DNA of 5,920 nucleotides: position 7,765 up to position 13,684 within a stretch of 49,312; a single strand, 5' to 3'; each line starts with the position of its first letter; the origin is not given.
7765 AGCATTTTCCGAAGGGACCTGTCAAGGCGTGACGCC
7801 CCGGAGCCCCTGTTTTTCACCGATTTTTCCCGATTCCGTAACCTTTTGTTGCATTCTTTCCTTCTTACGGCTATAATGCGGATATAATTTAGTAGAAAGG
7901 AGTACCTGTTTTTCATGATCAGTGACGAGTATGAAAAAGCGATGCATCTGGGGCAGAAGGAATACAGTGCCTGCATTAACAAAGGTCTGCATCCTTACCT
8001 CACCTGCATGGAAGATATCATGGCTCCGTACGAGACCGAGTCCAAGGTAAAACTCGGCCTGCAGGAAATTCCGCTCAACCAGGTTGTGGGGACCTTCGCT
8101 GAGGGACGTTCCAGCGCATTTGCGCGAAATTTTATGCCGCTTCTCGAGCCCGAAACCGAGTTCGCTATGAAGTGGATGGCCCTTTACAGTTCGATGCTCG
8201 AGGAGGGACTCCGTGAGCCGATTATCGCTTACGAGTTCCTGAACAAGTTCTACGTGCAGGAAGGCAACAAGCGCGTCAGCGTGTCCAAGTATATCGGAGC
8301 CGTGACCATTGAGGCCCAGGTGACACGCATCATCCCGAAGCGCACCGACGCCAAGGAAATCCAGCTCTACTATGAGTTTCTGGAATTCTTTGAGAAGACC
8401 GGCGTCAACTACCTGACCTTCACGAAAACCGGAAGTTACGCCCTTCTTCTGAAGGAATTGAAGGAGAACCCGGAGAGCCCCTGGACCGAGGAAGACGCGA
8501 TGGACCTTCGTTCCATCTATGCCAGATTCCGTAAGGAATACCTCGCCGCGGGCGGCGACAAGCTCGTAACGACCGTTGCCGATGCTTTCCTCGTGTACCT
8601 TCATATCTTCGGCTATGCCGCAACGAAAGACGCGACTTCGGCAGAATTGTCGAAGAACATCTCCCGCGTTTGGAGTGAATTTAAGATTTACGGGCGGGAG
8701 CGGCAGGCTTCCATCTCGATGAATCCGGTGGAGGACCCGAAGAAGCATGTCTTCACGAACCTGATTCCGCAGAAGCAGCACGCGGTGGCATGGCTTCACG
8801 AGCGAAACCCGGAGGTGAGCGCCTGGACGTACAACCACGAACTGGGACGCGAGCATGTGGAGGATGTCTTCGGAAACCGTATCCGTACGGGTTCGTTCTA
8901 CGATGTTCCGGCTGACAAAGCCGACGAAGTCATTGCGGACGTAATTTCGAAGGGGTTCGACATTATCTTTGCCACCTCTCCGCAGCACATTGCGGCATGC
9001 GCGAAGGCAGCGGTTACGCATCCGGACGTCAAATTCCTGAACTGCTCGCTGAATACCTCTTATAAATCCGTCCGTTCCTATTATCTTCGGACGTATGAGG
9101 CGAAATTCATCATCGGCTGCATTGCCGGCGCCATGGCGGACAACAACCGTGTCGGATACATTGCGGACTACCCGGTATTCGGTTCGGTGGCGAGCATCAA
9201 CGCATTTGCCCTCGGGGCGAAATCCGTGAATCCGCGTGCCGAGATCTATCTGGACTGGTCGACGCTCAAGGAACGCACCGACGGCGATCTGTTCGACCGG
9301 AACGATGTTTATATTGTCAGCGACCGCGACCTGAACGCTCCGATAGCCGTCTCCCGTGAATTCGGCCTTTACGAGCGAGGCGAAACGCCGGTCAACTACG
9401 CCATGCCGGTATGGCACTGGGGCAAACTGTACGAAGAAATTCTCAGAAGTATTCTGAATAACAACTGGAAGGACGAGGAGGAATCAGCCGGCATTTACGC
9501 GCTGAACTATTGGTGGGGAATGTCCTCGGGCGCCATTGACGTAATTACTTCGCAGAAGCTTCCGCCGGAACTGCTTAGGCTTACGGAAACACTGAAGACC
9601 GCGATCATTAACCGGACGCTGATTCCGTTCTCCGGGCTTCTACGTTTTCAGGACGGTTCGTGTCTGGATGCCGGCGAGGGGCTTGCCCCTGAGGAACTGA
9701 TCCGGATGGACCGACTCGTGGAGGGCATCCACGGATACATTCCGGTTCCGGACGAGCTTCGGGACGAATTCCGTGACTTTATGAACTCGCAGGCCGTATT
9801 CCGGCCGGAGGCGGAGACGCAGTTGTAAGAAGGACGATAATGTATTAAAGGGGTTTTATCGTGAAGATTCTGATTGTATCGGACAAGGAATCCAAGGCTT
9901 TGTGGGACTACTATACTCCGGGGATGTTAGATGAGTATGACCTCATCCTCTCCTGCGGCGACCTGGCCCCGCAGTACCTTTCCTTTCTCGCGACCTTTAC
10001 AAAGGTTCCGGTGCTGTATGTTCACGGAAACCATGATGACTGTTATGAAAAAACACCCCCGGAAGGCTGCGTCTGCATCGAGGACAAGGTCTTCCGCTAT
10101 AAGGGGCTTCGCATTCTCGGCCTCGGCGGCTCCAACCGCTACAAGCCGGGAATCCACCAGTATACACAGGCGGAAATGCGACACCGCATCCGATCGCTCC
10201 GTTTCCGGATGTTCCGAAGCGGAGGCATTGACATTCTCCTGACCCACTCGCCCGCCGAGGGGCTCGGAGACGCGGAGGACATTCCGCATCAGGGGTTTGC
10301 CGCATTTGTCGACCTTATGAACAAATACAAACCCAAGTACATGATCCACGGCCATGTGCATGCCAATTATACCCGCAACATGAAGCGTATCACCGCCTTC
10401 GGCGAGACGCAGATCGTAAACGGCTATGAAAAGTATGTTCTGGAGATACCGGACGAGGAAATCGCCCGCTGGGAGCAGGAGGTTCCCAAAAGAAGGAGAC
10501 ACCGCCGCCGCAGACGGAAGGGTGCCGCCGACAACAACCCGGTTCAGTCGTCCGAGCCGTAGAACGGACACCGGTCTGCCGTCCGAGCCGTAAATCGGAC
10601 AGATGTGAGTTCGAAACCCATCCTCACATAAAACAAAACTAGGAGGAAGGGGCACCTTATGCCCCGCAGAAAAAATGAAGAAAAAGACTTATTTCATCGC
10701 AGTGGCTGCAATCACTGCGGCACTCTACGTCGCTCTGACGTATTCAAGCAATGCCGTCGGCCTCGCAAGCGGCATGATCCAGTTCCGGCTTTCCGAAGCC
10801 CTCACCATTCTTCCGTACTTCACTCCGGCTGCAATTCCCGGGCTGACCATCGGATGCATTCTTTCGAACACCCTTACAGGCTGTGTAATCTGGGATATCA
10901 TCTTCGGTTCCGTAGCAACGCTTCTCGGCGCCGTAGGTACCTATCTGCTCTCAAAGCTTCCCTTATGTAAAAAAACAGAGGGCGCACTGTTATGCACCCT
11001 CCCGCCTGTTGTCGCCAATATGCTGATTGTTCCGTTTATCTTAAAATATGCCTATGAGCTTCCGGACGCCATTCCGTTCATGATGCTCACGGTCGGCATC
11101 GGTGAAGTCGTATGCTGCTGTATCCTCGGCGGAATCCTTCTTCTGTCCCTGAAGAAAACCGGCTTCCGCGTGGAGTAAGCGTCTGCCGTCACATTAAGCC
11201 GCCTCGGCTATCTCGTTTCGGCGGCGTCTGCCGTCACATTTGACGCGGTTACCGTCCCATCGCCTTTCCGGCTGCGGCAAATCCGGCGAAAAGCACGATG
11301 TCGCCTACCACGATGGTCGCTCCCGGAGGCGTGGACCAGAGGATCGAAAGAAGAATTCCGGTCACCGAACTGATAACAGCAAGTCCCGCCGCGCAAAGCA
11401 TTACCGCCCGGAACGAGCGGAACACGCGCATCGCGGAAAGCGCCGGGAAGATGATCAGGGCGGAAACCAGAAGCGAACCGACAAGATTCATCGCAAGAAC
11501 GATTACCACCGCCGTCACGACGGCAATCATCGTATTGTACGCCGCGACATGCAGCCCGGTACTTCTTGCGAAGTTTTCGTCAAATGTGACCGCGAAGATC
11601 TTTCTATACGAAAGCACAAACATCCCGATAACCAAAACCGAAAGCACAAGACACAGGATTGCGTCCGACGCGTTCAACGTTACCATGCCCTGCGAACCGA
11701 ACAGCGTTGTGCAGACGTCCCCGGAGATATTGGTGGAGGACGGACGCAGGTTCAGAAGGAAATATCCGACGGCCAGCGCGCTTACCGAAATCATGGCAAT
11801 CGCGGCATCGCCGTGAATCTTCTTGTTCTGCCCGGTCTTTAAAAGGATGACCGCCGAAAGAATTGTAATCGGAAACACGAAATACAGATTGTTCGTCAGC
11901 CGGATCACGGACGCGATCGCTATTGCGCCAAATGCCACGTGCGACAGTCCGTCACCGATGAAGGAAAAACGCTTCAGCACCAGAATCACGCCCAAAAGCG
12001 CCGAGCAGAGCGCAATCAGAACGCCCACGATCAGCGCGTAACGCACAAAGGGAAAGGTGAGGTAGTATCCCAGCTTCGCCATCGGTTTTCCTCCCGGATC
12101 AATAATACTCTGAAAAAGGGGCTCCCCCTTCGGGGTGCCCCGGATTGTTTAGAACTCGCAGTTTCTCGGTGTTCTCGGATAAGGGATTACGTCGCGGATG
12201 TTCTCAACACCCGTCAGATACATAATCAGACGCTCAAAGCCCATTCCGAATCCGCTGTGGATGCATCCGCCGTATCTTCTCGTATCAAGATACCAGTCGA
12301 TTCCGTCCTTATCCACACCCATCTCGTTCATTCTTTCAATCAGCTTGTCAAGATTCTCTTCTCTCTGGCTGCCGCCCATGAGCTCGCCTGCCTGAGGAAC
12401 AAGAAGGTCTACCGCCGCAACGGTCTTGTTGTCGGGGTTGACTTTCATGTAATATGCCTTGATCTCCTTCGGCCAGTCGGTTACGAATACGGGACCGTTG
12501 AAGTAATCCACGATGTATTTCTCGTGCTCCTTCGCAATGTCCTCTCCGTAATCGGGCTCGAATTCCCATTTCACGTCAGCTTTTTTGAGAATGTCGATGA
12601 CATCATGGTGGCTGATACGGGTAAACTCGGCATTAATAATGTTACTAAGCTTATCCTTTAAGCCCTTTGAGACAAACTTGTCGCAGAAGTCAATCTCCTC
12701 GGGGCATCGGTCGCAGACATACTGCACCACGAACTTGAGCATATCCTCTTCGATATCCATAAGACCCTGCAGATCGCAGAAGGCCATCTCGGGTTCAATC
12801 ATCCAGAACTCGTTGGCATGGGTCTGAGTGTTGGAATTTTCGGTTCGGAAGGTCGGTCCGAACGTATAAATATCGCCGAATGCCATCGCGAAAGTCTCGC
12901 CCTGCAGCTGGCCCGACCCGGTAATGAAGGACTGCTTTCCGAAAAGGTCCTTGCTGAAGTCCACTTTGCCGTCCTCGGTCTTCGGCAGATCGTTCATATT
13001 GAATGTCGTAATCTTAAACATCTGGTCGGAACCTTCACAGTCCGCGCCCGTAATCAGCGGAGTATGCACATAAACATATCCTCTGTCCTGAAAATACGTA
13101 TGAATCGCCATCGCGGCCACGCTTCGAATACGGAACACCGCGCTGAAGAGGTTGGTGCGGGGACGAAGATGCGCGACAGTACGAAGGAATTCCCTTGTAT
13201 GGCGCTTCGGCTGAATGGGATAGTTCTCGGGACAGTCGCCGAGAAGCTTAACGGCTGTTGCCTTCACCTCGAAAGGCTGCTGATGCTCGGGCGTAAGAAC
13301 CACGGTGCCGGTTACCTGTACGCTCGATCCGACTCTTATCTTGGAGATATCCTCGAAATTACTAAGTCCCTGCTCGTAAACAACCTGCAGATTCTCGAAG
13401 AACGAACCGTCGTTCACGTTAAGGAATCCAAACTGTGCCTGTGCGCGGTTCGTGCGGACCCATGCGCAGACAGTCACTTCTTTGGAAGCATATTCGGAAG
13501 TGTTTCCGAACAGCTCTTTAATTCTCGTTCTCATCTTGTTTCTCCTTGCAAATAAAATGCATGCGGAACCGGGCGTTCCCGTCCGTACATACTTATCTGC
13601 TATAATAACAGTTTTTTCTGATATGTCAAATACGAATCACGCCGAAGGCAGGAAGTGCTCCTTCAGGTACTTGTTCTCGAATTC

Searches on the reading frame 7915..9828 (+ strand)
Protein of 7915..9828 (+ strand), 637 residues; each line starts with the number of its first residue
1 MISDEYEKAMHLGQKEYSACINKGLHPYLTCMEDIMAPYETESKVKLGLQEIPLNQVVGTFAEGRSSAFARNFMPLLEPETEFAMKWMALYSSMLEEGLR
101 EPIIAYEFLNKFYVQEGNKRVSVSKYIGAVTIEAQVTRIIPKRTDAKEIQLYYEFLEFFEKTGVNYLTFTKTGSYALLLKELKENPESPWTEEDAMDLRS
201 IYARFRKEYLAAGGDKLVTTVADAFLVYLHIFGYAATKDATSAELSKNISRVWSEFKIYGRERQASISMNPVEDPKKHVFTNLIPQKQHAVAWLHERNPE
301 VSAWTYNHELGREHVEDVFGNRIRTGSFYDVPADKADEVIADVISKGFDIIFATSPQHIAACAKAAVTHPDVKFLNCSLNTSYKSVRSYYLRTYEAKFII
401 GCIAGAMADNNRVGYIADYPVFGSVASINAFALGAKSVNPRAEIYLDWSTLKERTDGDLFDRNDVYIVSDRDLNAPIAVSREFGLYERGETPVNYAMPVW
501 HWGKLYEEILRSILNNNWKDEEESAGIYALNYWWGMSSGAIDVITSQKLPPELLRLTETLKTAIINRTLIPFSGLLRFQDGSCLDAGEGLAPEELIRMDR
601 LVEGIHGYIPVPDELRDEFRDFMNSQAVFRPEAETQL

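Call 36: search_protein_families(library=pfam, proteins=[window:7915-9828:+], max_evalue=0.01)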
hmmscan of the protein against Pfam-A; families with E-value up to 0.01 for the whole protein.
window:7915-9828:+ (637 aa): 1 family
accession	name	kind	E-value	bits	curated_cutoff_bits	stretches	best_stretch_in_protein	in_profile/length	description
PF02608.20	Bmp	-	8.2e-15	55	24.1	1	303-448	16-162/301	ABC transporter substrate-binding protein PnrA-like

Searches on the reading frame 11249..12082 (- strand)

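Call 36: search_protein_families(library=pfam, proteins=[window:11249-12082:-], max_evalue=0.01)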
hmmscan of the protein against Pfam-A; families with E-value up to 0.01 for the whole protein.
window:11249-12082:- (277 aa): 1 family
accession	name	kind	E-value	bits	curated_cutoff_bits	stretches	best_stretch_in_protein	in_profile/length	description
PF00950.22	ABC-3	-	1.5e-47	162.7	20.1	1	10-265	2-251/258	ABC 3 transport family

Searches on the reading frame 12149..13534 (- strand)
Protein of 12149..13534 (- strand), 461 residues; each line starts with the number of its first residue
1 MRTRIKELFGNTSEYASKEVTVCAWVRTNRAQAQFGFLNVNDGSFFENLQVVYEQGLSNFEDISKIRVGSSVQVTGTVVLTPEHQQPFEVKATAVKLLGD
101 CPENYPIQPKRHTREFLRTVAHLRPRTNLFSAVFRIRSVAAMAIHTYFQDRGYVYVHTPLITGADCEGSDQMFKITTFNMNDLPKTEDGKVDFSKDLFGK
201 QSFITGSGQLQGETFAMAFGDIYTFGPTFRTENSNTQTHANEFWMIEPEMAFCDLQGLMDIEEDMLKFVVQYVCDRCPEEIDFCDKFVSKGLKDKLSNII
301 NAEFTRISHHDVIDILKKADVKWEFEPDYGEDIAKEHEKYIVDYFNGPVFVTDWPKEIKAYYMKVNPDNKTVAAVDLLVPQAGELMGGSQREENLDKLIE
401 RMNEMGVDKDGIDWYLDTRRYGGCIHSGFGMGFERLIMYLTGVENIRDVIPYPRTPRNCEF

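Call 36: search_protein_families(library=pfam, proteins=[window:12149-13534:-], max_evalue=0.01)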
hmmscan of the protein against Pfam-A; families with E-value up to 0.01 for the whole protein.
window:12149-13534:- (461 aa): 3 families
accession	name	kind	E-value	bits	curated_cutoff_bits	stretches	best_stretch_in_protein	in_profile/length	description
PF00152.25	tRNA-synt_2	-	7.9e-60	202.9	25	1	120-455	8-307/308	tRNA synthetases class II (D, K and N)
PF01336.31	tRNA_anti-codon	-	1.2e-10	41.6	27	1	20-98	1-75/75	OB-fold nucleic acid binding domain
PF01409.25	tRNA-synt_2d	-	0.0013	18.6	19.8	0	428-450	214-236/246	tRNA synthetases class II core domain (F)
